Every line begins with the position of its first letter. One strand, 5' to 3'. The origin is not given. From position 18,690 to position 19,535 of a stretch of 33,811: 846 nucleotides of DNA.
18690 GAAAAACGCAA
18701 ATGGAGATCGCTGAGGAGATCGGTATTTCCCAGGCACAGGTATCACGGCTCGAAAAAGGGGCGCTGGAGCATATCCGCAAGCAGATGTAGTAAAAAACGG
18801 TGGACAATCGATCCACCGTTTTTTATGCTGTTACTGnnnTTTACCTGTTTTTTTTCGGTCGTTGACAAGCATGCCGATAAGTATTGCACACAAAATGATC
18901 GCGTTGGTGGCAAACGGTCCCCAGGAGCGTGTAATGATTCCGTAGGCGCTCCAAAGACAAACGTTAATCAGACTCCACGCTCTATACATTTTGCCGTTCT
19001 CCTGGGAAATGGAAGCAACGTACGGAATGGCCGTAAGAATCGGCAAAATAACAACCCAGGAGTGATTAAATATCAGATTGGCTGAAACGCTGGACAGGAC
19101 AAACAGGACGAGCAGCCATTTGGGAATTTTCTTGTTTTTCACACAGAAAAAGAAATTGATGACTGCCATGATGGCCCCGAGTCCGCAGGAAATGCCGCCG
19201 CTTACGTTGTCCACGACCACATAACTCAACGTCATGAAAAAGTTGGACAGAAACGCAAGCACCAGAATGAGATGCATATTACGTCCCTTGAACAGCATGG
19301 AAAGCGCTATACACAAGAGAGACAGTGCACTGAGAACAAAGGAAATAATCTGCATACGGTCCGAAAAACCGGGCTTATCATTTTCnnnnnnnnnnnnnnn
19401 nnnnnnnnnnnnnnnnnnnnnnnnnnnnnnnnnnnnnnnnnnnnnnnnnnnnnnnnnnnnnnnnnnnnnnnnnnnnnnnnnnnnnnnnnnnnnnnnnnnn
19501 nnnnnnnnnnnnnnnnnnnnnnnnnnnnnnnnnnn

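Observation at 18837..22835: Fusion of a secreted purple-acid-phosphatase-like metallophosphoesterase to a YgjV-type membrane domain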

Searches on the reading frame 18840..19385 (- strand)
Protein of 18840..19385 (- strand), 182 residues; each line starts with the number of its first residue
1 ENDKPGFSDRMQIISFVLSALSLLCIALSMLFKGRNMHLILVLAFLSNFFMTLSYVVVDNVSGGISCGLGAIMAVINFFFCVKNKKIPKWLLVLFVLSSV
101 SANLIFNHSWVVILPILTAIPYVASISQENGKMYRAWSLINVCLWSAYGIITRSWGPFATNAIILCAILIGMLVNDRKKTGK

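Call 21: find_homologous_proteins(query=window:18840-19385:-, max_evalue=0.001)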
Query window:18840-19385:- (182 aa): 1 proteins with E <= 0.001 among 172 candidates.
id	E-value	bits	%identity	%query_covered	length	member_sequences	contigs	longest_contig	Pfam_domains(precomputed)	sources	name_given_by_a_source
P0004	1.1e-35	141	44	93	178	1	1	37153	-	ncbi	-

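Call 22: find_encoding_contigs(protein=P0004, flank=10000, max_places=4)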
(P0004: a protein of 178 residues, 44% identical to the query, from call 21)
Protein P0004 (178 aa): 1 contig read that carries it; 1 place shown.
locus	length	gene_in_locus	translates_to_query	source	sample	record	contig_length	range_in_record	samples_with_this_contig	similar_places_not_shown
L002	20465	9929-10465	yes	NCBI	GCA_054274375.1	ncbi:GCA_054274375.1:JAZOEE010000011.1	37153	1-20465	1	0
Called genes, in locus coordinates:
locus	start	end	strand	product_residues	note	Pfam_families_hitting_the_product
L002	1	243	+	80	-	?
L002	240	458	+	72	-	-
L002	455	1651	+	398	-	-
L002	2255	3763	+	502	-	PF01087:GalP_UDP_transf, PF02744:GalP_UDP_tr_C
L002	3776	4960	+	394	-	PF10509:GalKase_gal_bdg, PF00288:GHMP_kinases_N, PF08544:GHMP_kinases_C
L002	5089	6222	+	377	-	PF13412:HTH_24, PF00480:ROK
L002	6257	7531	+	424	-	PF00155:Aminotran_1_2, PF01041:DegT_DnrJ_EryC1, PF01212:Beta_elim_lyase, PF00266:Aminotran_5, PF01053:Cys_Met_Meta_PP (weak)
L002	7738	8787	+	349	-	PF01408:GFO_IDH_MocA, PF02894:GFO_IDH_MocA_C, PF22725:GFO_IDH_MocA_C3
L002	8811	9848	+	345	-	PF01408:GFO_IDH_MocA, PF02894:GFO_IDH_MocA_C, PF22725:GFO_IDH_MocA_C3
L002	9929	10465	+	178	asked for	-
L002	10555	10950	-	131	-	PF00380:Ribosomal_S9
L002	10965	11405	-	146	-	PF00572:Ribosomal_L13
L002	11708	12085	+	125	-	PF00392:GntR, PF02082:Rrf2 (faint)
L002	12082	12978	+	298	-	PF00005:ABC_tran, PF13304:AAA_21 (weak)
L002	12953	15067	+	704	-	-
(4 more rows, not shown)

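Call 23: search_protein_representatives(protein=window:18840-19385:-)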
Query: 182 residues. Proteins with E-value up to 0.001 (for the whole library): 282; up to 1e-10: 63; up to 1e-30: 4. The best 150 are listed.
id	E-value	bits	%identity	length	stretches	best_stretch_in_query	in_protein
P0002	1.3e-96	338.0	91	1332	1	10-181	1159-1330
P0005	1.3e-33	132.8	44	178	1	11-180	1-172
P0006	4.6e-33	131.0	39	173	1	11-180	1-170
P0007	3.4e-32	128.1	41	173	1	11-182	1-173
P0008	1.1e-30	123.2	39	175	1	15-180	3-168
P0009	1.1e-30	123.2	38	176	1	11-179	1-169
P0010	4.2e-30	121.3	38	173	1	11-179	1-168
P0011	2.0e-29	119.2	36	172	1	12-179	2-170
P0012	1.3e-27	113.2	38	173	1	11-179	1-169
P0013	7.9e-27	110.7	34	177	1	11-179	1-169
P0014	8.5e-27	110.6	36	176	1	14-179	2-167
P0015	8.8e-26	107.3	37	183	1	11-179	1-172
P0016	1.2e-25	106.8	35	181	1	13-180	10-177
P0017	1.2e-24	103.5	37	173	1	13-179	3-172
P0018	4.5e-24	101.7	34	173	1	11-179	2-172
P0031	6.1e-20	88.2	40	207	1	37-161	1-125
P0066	6.6e-11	58.8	29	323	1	12-153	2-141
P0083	9.1e-10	55.1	26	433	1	22-172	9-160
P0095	3.4e-09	53.2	25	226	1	24-175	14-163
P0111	2.2e-08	50.6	25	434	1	13-168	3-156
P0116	5.7e-08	49.3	22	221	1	13-173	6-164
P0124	1.2e-07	48.2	24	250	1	19-177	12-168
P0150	8.8e-07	45.4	24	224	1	21-177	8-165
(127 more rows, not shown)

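Call 26: search_protein_families(library=pfam, proteins=[P0083, P0111, P0066, P0005, P0006, P0095, P0124, P0116, P0150, P0031], max_evalue=0.01)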
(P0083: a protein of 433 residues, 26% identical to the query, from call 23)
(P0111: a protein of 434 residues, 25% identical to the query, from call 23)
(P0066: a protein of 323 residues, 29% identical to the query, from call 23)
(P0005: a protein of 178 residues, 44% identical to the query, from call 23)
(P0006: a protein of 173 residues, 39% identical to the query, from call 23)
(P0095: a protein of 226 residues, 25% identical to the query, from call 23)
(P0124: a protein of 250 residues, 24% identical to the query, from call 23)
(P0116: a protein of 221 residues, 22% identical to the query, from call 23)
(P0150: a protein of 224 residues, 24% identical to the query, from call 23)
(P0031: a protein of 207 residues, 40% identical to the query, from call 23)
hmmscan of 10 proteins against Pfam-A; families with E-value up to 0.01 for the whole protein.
P0083 (433 aa): 8 families
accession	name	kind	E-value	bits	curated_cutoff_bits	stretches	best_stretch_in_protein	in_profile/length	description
PF10688.14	Imp-YgjV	-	1.2e-26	93.8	23.5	1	5-163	3-155/159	Bacterial inner membrane protein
PF00583.31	Acetyltransf_1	-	3.5e-07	31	20.7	1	343-423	32-116/116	Acetyltransferase (GNAT) family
PF13508.13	Acetyltransf_7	-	5.5e-07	30.3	27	1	345-424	4-83/84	Acetyltransferase (GNAT) domain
PF13673.13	Acetyltransf_10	-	9.8e-07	29.2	23.6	1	342-426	29-110/128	Acetyltransferase (GNAT) domain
PF13527.13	Acetyltransf_9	-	1.5e-05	25.4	25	1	295-422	5-123/127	Acetyltransferase (GNAT) domain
PF02535.28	Zip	-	0.00037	20.3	35.1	1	46-145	3-100/323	ZIP Zinc transporter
PF08445.16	FR47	-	0.0014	19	22.1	1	366-428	20-82/86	FR47-like protein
PF23209.2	IDM1_C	-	0.009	16.5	33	0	366-411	56-101/140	Increased DNA methylation 1, C-terminal domain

P0111 (434 aa): 7 families
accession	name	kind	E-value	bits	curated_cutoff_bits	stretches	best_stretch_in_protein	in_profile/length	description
PF10688.14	Imp-YgjV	-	3.2e-29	102.2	23.5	1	5-163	3-155/159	Bacterial inner membrane protein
PF00583.31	Acetyltransf_1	-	4.6e-09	37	20.7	1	321-410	15-103/116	Acetyltransferase (GNAT) family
PF13508.13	Acetyltransf_7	-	2.4e-08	34.7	27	1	344-424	4-84/84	Acetyltransferase (GNAT) domain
PF13527.13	Acetyltransf_9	-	4.1e-08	33.7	25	1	346-423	52-125/127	Acetyltransferase (GNAT) domain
PF13673.13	Acetyltransf_10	-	3e-06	27.7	23.6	1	341-427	28-112/128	Acetyltransferase (GNAT) domain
PF23209.2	IDM1_C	-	7.1e-05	23.4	33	1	334-409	23-100/140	Increased DNA methylation 1, C-terminal domain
PF08445.16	FR47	-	0.00015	22.2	22.1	1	357-426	12-81/86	FR47-like protein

P0066 (323 aa): 1 family
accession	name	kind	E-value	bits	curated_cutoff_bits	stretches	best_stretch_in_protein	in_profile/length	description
PF10688.14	Imp-YgjV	-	8.6e-24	84.6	23.5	1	3-163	1-155/159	Bacterial inner membrane protein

P0005 (178 aa): 2 families
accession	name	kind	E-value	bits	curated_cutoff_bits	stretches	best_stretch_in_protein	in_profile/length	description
PF10688.14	Imp-YgjV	-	1.4e-09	38.4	23.5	1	12-168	10-156/159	Bacterial inner membrane protein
PF15785.10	SMG1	-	0.0071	15.2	27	1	29-99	365-431/612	Serine/threonine-protein kinase smg-1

P0006 (173 aa): 2 families
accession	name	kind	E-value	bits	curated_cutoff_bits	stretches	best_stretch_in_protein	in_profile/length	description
PF10688.14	Imp-YgjV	-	1.4e-15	57.9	23.5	1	5-163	3-153/159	Bacterial inner membrane protein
PF04080.19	Per1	-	0.0053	17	25.3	1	25-107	147-229/257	Per1-like family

P0095 (226 aa): 1 family
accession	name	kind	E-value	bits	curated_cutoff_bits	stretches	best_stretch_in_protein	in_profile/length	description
PF10688.14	Imp-YgjV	-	6.4e-28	98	23.5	1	4-163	2-155/159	Bacterial inner membrane protein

P0124 (250 aa): 1 family
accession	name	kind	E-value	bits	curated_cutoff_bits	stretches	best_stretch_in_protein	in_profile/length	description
PF10688.14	Imp-YgjV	-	2.5e-19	70.1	23.5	1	6-168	1-157/159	Bacterial inner membrane protein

P0116 (221 aa): 1 family
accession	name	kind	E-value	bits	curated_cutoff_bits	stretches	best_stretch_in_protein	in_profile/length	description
PF10688.14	Imp-YgjV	-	8.3e-30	104.1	23.5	1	6-168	1-157/159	Bacterial inner membrane protein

P0150 (224 aa): 1 family
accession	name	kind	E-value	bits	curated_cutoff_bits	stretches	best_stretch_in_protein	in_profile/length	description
PF10688.14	Imp-YgjV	-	2e-28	99.7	23.5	1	3-166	1-158/159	Bacterial inner membrane protein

P0031 (207 aa): 1 family
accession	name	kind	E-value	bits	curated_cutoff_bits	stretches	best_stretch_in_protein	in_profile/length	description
PF10688.14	Imp-YgjV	-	2.9e-10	40.6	23.5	1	4-122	26-138/159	Bacterial inner membrane protein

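Call 43: search_solved_structures(query=A1, max_evalue=10, show_alignments=2)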
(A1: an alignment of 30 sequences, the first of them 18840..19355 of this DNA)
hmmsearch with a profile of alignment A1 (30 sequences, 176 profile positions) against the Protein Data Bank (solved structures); distinct sequences matched with E-value up to 10: 0.

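Call 47: find_encoding_contigs(protein=P0006, flank=6000, max_places=3)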
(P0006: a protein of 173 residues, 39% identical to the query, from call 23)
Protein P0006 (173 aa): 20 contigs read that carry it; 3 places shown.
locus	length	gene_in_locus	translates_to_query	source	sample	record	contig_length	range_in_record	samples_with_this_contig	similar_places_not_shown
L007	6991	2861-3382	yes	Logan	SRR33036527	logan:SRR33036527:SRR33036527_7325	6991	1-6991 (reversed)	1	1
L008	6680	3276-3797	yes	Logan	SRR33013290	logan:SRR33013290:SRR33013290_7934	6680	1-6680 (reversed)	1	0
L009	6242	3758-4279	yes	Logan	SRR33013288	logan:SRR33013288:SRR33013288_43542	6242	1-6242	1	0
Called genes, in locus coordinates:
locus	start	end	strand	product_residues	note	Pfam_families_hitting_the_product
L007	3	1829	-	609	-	?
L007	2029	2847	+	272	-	PF00149:Metallophos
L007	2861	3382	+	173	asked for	PF10688:Imp-YgjV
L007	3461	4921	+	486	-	PF02838:Glyco_hydro_20b, PF00728:Glyco_hydro_20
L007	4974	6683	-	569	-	PF02837:Glyco_hydro_2_N, PF22666:Glyco_hydro_2_N2, PF02836:Glyco_hydro_2_C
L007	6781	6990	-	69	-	?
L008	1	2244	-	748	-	?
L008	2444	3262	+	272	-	PF00149:Metallophos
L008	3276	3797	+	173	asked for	PF10688:Imp-YgjV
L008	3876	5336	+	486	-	PF02838:Glyco_hydro_20b, PF00728:Glyco_hydro_20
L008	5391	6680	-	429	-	?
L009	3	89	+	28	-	?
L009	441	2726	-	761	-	PF00395:SLH (weak)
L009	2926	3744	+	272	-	PF00149:Metallophos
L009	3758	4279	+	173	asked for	PF10688:Imp-YgjV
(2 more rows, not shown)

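Call 48: find_encoding_contigs(protein=P0007, flank=6000, max_places=3)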
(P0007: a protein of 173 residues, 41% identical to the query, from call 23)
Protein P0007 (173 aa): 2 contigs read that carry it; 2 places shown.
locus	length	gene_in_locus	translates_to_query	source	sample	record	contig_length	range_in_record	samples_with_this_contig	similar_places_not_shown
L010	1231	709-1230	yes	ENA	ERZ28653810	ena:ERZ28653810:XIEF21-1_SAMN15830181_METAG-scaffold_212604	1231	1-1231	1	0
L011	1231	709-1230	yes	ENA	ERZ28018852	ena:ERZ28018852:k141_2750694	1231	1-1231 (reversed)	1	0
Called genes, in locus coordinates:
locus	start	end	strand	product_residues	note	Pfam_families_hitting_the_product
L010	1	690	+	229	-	?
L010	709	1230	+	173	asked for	PF10688:Imp-YgjV (weak)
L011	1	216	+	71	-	?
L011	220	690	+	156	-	-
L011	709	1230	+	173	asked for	PF10688:Imp-YgjV (weak)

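Call 50: find_encoding_contigs(protein=P0008, flank=6000, max_places=2)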
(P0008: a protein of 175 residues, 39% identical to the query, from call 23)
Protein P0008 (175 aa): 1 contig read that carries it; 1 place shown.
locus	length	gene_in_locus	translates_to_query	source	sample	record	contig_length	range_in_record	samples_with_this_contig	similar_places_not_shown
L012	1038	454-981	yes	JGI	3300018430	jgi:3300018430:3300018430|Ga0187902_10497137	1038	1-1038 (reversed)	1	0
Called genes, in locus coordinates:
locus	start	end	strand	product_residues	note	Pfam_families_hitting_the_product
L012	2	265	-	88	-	?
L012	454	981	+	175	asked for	PF10688:Imp-YgjV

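Call 51: find_encoding_contigs(protein=P0009, flank=6000, max_places=2)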
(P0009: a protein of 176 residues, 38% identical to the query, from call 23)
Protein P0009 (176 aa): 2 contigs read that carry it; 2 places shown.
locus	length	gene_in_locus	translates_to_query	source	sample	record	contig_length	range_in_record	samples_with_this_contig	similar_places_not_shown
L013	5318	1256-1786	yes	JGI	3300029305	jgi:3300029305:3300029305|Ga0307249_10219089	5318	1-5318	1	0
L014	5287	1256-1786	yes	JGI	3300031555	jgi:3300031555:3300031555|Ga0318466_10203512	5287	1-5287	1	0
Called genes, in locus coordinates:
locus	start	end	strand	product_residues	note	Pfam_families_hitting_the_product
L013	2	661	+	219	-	?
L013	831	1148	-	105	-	PF04973:NMN_transporter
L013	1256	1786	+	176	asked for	PF10688:Imp-YgjV (weak)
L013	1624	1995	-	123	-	-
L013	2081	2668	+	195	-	-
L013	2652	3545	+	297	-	PF01261:AP_endonuc_2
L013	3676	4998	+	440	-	PF02056:Glyco_hydro_4, PF11975:Glyco_hydro_4C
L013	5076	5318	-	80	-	?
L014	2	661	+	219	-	?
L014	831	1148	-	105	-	PF04973:NMN_transporter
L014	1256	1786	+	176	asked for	PF10688:Imp-YgjV (weak)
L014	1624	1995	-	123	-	-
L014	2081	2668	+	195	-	-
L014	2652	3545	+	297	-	PF01261:AP_endonuc_2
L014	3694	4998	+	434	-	PF02056:Glyco_hydro_4, PF11975:Glyco_hydro_4C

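Call 52: predict_structure(alignment_id=A1)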
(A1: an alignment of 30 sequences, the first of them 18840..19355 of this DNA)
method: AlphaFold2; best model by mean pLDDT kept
length: 172 residues; sequences in the alignment: 30
mean_pLDDT: 91.0   pTM: 0.85
mean pLDDT of the five models: 91.0, 90.3, 89.8, 89.7, 89.6
residues with pLDDT >= 90: 130; 70-90: 37; 50-70: 2; < 50: 3
segments of 3 or more residues with pLDDT < 50: 170-172
pLDDT, mean of each block of 10 residues (from residue 1): 91 96 90 97 94 92 96 92 92 84 88 94 95 93 89 96 80 43
secondary structure, 60 per line:
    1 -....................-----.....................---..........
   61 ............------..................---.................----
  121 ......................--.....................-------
elements in order: H2-21 H27-47 H51-72 H79-96 H100-116 H121-142 H145-165

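Call 54: find_encoding_contigs(protein=P0010, flank=6000, max_places=2)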
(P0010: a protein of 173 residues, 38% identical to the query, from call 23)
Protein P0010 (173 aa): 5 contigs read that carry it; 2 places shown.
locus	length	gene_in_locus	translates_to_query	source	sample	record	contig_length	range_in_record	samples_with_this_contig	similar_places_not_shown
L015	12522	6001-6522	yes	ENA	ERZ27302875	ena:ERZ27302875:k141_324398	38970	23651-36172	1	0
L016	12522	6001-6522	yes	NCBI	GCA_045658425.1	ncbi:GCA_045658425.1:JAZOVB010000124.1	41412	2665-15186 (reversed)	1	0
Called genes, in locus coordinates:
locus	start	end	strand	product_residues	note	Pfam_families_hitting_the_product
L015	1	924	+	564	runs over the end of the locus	PF00395:SLH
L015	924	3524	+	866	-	PF00395:SLH (weak)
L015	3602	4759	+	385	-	PF01408:GFO_IDH_MocA, PF02894:GFO_IDH_MocA_C, PF22725:GFO_IDH_MocA_C3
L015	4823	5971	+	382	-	PF01408:GFO_IDH_MocA, PF02894:GFO_IDH_MocA_C, PF22725:GFO_IDH_MocA_C3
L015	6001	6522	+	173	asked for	PF10688:Imp-YgjV (weak)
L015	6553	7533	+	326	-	PF00248:Aldo_ket_red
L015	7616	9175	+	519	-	PF01547:SBP_bac_1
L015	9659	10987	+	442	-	PF13173:AAA_14, PF13635:DUF4143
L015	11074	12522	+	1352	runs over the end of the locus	PF05729:NACHT (faint)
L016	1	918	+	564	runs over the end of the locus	PF00395:SLH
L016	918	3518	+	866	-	PF00395:SLH (weak)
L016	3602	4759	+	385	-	PF01408:GFO_IDH_MocA, PF02894:GFO_IDH_MocA_C, PF22725:GFO_IDH_MocA_C3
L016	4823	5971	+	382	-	PF01408:GFO_IDH_MocA, PF02894:GFO_IDH_MocA_C, PF22725:GFO_IDH_MocA_C3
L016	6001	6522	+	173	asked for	PF10688:Imp-YgjV (weak)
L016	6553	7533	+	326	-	PF00248:Aldo_ket_red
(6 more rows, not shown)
